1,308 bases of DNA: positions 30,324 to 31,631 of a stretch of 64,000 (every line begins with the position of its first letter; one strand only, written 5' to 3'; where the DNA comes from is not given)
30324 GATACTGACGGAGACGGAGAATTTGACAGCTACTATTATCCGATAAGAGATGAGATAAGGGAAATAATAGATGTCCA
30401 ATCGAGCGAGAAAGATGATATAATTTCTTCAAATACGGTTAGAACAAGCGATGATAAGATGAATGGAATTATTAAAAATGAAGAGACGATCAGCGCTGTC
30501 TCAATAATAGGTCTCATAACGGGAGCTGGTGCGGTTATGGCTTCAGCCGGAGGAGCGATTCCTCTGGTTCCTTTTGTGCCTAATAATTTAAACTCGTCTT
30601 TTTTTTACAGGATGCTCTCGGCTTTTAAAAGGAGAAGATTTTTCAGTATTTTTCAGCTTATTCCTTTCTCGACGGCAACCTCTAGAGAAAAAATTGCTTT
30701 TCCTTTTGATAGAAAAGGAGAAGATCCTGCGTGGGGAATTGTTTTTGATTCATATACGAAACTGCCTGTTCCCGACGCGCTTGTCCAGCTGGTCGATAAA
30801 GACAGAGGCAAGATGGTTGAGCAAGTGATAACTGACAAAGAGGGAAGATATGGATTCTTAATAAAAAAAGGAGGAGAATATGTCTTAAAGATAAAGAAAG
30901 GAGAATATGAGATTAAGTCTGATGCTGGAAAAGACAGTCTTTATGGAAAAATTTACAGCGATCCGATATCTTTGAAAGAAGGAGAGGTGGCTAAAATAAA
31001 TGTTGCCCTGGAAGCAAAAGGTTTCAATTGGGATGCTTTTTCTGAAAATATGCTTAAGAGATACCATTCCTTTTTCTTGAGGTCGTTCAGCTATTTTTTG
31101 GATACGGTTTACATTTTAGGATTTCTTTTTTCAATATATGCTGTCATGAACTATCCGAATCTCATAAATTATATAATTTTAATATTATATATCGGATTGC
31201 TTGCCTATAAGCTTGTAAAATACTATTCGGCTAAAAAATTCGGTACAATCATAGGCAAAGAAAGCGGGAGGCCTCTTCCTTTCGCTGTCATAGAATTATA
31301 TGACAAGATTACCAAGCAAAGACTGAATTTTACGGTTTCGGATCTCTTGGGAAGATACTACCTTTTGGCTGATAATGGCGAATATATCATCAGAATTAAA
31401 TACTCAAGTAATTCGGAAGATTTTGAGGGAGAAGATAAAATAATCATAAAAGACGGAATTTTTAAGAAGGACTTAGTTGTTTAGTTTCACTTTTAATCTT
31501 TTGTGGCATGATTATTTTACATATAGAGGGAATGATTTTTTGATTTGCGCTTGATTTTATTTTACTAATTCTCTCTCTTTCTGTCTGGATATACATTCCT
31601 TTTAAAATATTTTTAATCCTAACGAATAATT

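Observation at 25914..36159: Two tandem giant secreted proteins share a homologous C-terminal TM / transthyretin-like module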

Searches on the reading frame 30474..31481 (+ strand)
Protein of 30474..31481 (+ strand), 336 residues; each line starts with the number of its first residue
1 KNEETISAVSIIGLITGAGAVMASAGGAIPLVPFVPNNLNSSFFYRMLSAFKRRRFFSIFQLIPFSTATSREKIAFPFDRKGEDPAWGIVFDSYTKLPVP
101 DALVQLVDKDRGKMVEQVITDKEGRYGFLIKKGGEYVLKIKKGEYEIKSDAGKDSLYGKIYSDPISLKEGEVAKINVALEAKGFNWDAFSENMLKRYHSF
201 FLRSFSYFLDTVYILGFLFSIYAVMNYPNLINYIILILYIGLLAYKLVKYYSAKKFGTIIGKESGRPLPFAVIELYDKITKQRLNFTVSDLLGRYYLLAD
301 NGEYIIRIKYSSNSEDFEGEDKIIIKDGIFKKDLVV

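Call 10: search_protein_families(library=ncbifam, proteins=[window:30474-31481:+], max_evalue=1)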
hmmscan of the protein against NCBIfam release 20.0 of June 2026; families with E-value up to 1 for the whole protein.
window:30474-31481:+ (336 aa): 2 families
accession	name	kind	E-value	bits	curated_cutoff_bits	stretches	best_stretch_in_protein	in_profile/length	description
NF053607.1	CHU_0125_OmpA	equivalog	0.0013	17.3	620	1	96-149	437-489/639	CHU_0125 family OmpA-like outer membrane integrity protein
NF058648.1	ECF_sub_HI1622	equivalog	0.096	12.7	100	1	98-144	38-84/180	NikL family nickel/cobalt ECF transporter subunit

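Call 11: search_protein_families(library=pfam, proteins=[window:30474-31481:+], max_evalue=10)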
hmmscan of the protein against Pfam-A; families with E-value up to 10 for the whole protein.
window:30474-31481:+ (336 aa): 5 families
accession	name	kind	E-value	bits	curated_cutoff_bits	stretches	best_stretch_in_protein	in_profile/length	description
PF13620.12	CarboxypepD_reg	-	6e-12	46.2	32.3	2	88-179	4-81/82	Carboxypeptidase regulatory-like domain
PF13715.12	CarbopepD_reg_2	-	7.9e-08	32.7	32.2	2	88-148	3-58/88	CarboxypepD_reg-like domain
PF17210.9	SdrD_B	-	0.00012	22.7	29.7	1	97-155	22-81/112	SdrD B-like domain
PF17802.7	SpaA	-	0.0087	16.6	23.1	1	92-139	9-57/91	Prealbumin-like fold domain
PF16371.11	MetallophosN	-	0.033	14.8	35.6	1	117-160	21-65/77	N terminal of Calcineurin-like phosphoesterase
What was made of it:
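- On T9SS C-terminal sorting domain: Calls 10 and 11: no CTD family is listed at E<=1 (NCBIfam) or E<=10 (Pfam).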

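Call 12: find_homologous_proteins(query=window:30474-31481:+)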
Query window:30474-31481:+ (336 aa): 7 proteins with E <= 0.001 among 2105 candidates.
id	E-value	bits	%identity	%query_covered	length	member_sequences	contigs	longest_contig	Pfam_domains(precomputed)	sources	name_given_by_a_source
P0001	3.2e-57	212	42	83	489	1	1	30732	PF13715.13,PF13620.13,PF17210.10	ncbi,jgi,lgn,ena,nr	ncbi:MAG: hypothetical protein OEV93_01760 [Candidatus Moranbacteria bacterium]|nr:hypothetical prot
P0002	7.1e-56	208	37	99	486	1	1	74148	PF13715.13,PF13620.13,PF22904.4,PF17210.10,PF00041.28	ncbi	ncbi:fibronectin type III domain-containing protein [Patescibacteria group bacterium]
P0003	3.9e-45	172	31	100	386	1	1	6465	PF13715.13,PF11974.15,PF13620.13,PF17210.10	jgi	jgi:hypothetical protein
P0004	9.9e-24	102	31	68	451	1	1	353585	PF13620.13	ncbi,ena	-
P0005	4.4e-18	83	30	68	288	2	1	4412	PF13620.13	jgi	-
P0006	1.4e-16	78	29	66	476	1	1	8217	PF13620.13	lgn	-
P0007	3.3e-16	77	28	66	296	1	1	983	PF13715.13,PF13620.13,PF17210.10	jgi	jgi:hypothetical protein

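Call 21: search_solved_structures(query=A1, max_evalue=1)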
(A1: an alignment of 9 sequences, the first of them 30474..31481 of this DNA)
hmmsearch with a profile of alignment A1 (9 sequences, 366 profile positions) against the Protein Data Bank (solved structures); distinct sequences matched with E-value up to 1: 3.
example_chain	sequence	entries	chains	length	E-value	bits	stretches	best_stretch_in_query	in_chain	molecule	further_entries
9uvz_A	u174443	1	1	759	0.66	12.2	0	11-67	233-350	Lysophosphatidic acid receptor 2,ARK1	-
1uwy_A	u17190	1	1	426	0.68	12.2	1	287-349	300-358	CARBOXYPEPTIDASE M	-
21ty_A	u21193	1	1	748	0.93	11.7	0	11-67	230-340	Free fatty acid receptor 2,human free fatty acid receptor 2 (FFA2) fused with de novo desi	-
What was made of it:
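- Tried and rejected: A PDB sequence search found nothing below E 0.6 (call 21).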

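Call 22: predict_structure(alignment_id=A1)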
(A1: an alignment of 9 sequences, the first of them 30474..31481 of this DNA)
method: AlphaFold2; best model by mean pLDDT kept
length: 336 residues; sequences in the alignment: 9
mean_pLDDT: 71.3   pTM: 0.44
mean pLDDT of the five models: 71.3, 71.3, 69.8, 69.6, 69.6
residues with pLDDT >= 90: 48; 70-90: 172; 50-70: 33; < 50: 83
segments of 3 or more residues with pLDDT < 50: 1-83
pLDDT, mean of each block of 10 residues (from residue 1): 39 35 38 39 46 38 33 31 64 84 90 89 85 87 80 75 82 83 70 63 73 87 92 91 81 76 81 90 86 83 91 76 86 85
secondary structure, 60 per line:
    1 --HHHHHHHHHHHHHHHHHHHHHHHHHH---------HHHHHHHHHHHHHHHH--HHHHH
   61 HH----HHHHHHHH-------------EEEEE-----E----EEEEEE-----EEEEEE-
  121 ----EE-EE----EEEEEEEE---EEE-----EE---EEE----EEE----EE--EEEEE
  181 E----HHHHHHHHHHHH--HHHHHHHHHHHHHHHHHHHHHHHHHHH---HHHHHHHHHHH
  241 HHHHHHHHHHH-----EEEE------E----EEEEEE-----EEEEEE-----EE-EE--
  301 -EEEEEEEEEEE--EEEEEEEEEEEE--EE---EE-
elements in order: H3-28 H38-53 H56-62 H67-74 E88-92 E103-108 E114-119 E134-141 E145-147 E158-160 E165-167 E176-181 H186-197 H200-226 H230-251 E257-260 E272-277 E283-288 E302-312 E315-326

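Call 24: search_protein_representatives(alignment_id=A1)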
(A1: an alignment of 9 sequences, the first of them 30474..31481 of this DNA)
Query: 9 sequences, 366 profile positions. Proteins with E-value up to 0.001 (for the whole library): 6104; up to 1e-10: 3963; up to 1e-30: 1957. The best 150 are listed.
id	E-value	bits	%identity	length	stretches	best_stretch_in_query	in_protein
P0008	6.5e-130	449.9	-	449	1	11-366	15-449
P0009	6.7e-130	449.9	-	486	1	11-365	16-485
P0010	1.3e-119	416.0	-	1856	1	30-365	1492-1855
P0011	7.5e-104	364.2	-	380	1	3-366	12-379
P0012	3.1e-103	362.1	-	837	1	60-365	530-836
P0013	6.9e-96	338.0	-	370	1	5-366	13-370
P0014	6.8e-93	328.1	-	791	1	58-365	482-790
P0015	4.5e-92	325.4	-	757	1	19-365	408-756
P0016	4.8e-92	325.3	-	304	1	70-365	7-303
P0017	4.6e-91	322.1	-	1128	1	52-366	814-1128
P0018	8.1e-91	321.3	-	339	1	50-365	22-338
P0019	1.5e-90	320.4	-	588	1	41-365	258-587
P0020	2.3e-90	319.8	-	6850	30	124-159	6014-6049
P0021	2.5e-90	319.6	-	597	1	25-366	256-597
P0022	2.7e-90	319.5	-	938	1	38-366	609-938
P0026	7.6e-87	308.2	-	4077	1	17-365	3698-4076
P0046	6.5e-82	292.0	-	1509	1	60-365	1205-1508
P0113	1.9e-67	244.4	-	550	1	34-364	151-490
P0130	2.6e-65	237.3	-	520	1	77-365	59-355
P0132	4.5e-65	236.6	-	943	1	29-364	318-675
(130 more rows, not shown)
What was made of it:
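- Host proteins are 245-4077 aa long (call 24).
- Tried and rejected: The exhaustive profile search (call 24) was what revealed the family.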

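Call 26: find_related_loci(query=A1, collection=genome_contigs, flank=10000)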
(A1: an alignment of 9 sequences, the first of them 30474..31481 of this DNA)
Query A1 (336 aa) in genome_contigs; peptide patterns used: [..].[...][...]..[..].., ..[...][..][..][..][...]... (x = any residue, [..] = any of these).
600 stretches matched a pattern (row limit reached: there are more); 403 encode a relative of the query (tblastn E <= 1e-3); the best 80 are kept; 80 distinct loci.
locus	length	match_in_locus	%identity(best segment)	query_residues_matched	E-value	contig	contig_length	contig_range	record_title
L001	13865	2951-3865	37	1-333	5e-63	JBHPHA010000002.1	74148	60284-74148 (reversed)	Patescibacteria group bacterium isolate SAG AM-311-N19 NODE_2_length_74148_cov_32.819403, whole genome shotgun sequence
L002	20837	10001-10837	42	56-333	8e-61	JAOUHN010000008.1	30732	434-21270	MAG: Candidatus Moraniibacteriota bacterium isolate 4_1_May_SF_Bin64 4_1_May_SF_Bin64_scaffold_477_c1, whole genome shot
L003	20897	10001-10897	34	8-336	1e-49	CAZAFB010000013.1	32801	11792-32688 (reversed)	MAG TPA_asm: uncultured Bdellovibrionales bacterium isolate binchicken_co20_187 genome assembly, contig: NODE_2896_lengt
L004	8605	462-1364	31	7-336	8e-45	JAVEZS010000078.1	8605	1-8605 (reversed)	MAG: Bacteroidales bacterium isolate BF4_71 NODE_27422_length_8605_cov_20.645435_Biofilm4, whole genome shotgun sequence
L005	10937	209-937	36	87-333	5e-42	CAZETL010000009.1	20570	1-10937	MAG TPA_asm: uncultured Bdellovibrionales bacterium isolate binchicken_co128_378 genome assembly, contig: NODE_1948_leng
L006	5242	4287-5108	35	64-336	5e-40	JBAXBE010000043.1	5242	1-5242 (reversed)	MAG: Chlorobiaceae bacterium isolate ELA159 MAG159_43, whole genome shotgun sequence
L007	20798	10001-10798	30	78-336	5e-36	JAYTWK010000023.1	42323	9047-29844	MAG: bacterium isolate GFS_5796 GFS_5796_22, whole genome shotgun sequence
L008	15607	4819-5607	34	80-336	2e-35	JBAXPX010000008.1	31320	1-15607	MAG: bacterium isolate ELA542 MAG542_8, whole genome shotgun sequence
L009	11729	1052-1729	37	87-309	2e-33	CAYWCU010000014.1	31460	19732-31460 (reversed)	MAG TPA_asm: uncultured Candidatus Saccharibacteria bacterium isolate binchicken_co132_51 genome assembly, contig: NODE_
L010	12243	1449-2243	31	74-332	1e-34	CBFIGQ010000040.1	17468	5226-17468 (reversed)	MAG: Minisyncoccia bacterium isolate Co_bin_773_orig genome assembly, contig: Co_bin_773_orig_Co_c_000003612179, whole g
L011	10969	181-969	30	78-334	3e-33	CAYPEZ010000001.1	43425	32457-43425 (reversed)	MAG TPA_asm: uncultured Candidatus Saccharibacteria bacterium isolate SRP257259_co1_388 genome assembly, contig: NODE_83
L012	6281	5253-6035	31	78-336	5e-33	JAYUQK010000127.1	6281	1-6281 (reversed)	MAG: Candidatus Lloydbacteria bacterium isolate GL114_DN_metabinner_11 GL114_DN_metabinner_11_126, whole genome shotgun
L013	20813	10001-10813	30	74-336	8e-33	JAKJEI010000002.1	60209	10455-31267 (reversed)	MAG: Patescibacteria group bacterium isolate UR.bin254 NODE_2_length_60209_cov_4.859393, whole genome shotgun sequence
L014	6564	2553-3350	30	78-336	8e-33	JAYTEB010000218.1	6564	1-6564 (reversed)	MAG: Candidatus Lloydbacteria bacterium isolate GFS_1902 GFS_1902_217, whole genome shotgun sequence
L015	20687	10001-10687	33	86-309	2e-32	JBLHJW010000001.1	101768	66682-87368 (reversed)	MAG: Candidatus Paceibacteria bacterium isolate 3300054698_52 Ga0535670_0000156, whole genome shotgun sequence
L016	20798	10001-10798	30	78-336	2e-32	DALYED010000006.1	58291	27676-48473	MAG TPA_asm: Candidatus Paceibacterota bacterium isolate CTOTU14244 NODE_85_length_58291_cov_4.532351, whole genome shot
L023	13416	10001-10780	31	82-336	2e-31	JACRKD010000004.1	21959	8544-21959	MAG: Candidatus Vogelbacteria bacterium isolate NC_groundwater_1846_Pr3_B-0.1um_43_16 SR-2_scaffold_141_450691, whole ge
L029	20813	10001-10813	34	41-309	3e-31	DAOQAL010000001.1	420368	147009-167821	MAG TPA_asm: Candidatus Paceibacterota bacterium isolate AMR_MDS_1263 NODE_1_length_420368_cov_23.229993, whole genome s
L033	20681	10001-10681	33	80-304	5e-31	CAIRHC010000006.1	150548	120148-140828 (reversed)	MAG: Candidatus Vogelbacteria bacterium isolate KTt_bin-1541 genome assembly, contig: bin-1541:06/11, whole genome shotg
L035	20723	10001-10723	33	80-317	7e-31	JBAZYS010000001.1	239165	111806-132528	MAG: Candidatus Paceibacterota bacterium isolate SO_2017_GW1_86 NODE_406_length_239165_cov_3.120261_OW334_2017, whole ge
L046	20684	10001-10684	33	87-308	3e-30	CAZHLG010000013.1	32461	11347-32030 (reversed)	MAG TPA_asm: uncultured Candidatus Saccharibacteria bacterium isolate SRP135725_co1_42 genome assembly, contig: NODE_147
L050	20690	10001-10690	34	87-310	3e-30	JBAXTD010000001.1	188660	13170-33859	MAG: bacterium isolate ELA626 MAG626_1, whole genome shotgun sequence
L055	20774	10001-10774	33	86-336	7e-30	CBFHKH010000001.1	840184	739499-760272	MAG: Minisyncoccia bacterium isolate AGTU_16_bin_21_orig genome assembly, contig: AGTU_16_bin_21_orig_AGTU_16_c_00000000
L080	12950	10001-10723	34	81-317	2e-28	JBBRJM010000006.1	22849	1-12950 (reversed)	MAG: Candidatus Paceibacteria bacterium isolate Co_metawrap_2869 Cmw_2869_k141_5405496_length_22849_cov_17.9970, whole g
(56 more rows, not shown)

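Call 37: search_protein_families(library=pfam, proteins=[L023:10776-11744:+, L050:11290-11715:+, L080:7917-8558:+, L016:7074-7829:+, L029:11427-11894:+, L014:4141-6285:+, L035:1797-2840:+, L055:4877-5740:+, L046:6171-6914:-], max_evalue=0.001)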
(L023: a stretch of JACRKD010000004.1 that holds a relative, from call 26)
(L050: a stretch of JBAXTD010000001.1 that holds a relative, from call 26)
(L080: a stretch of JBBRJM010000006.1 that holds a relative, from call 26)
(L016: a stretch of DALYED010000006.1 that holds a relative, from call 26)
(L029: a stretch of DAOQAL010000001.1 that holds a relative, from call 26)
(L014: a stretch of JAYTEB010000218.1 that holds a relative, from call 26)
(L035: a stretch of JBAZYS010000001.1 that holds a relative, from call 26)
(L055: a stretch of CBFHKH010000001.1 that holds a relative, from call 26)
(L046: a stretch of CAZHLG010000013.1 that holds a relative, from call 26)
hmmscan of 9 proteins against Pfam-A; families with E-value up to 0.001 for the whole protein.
L023:10776-11744:+ (323 aa): 0 families

L050:11290-11715:+ (142 aa): 1 family
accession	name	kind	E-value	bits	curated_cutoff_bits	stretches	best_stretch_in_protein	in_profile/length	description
PF00164.32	Ribosom_S12_S23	-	2e-37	127.7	22.3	1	35-136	6-109/110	Ribosomal protein S12/S23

L080:7917-8558:+ (214 aa): 1 family
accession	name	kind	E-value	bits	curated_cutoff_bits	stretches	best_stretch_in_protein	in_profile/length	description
PF02163.28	Peptidase_M50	-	2.6e-13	50.3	27.2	2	135-193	161-220/221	Peptidase family M50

L016:7074-7829:+ (252 aa): 0 families

L029:11427-11894:+ (156 aa): 1 family
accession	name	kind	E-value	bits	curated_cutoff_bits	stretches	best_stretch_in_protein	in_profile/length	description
PF00177.27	Ribosomal_S7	-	3.3e-58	195.9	24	1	2-149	2-148/148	Ribosomal protein S7p/S5e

L014:4141-6285:+ (715 aa): 7 families
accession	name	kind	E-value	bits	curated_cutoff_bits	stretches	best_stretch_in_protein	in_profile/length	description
PF00009.33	GTP_EFTU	-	2.6e-60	203.7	26.5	1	9-291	2-188/188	Elongation factor Tu GTP binding domain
PF03764.24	EFG_IV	-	8.5e-38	129.3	24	1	488-619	1-120/121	Elongation factor G, domain IV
PF14492.12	EFG_III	-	3.5e-33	113.9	27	1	413-487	1-75/75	Elongation Factor G, domain III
PF00679.30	EFG_C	-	5.4e-26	90.9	27.9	1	623-706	2-86/89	Elongation factor G C-terminus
PF03144.31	GTP_EFTU_D2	-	4.6e-18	65.8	30.3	1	333-400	1-73/73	Elongation factor Tu domain 2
PF22042.2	EF-G_D2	-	4.2e-17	62.5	27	1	318-401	1-83/84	Elongation factor G domain 2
PF16658.11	RF3_C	-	8.5e-05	22.8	40.1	1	420-501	13-94/132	Class II release factor RF3, C-terminal domain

L035:1797-2840:+ (348 aa): 6 families
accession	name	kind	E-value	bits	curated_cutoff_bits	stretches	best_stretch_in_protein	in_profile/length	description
PF06723.19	MreB_Mbl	-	4.8e-134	446.8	27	1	10-333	1-324/327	MreB/Mbl protein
PF14450.12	FtsA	-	2e-13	51.2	31.8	1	159-315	2-112/127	Cell division protein FtsA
PF00012.26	HSP70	-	1e-09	37.7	20.6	1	81-204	112-240/599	Hsp70 protein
PF00022.25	Actin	-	3.8e-08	32.8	27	1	36-201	31-190/410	Actin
PF11104.14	PilM_2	-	2.9e-05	23.6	27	0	286-314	278-306/340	Type IV pilus assembly protein PilM;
PF06277.17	EutA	-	0.00022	20.7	27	1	159-213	147-205/475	Ethanolamine utilisation protein EutA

L055:4877-5740:+ (288 aa): 3 families
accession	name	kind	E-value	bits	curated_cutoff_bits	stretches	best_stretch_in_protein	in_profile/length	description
PF00753.33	Lactamase_B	-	3.8e-20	73.1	22.7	1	42-245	2-195/196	Metallo-beta-lactamase superfamily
PF12706.13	Lactamase_B_2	-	2e-08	34.5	27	1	58-216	2-165/200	Beta-lactamase superfamily domain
PF25281.1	MBL_MAP1B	-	2e-05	24.2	37.6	1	43-117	28-98/279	MAP1B MBL-like domain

L046:6171-6914:- (248 aa): 4 families
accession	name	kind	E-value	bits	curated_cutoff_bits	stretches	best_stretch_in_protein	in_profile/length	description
PF02518.31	HATPase_c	-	1.2e-28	100.2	26.4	1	135-244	2-109/111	Histidine kinase-, DNA gyrase B-, and HSP90-like ATPase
PF00512.31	HisKA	-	1.4e-07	31.8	26.9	1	19-84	1-63/66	His Kinase A (phospho-acceptor) domain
PF13581.12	HATPase_c_2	-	0.00015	22.2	27.4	1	137-220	30-110/127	Histidine kinase-like ATPase domain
PF14501.12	HATPase_c_5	-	0.00067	20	22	0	138-231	5-91/102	GHKL domain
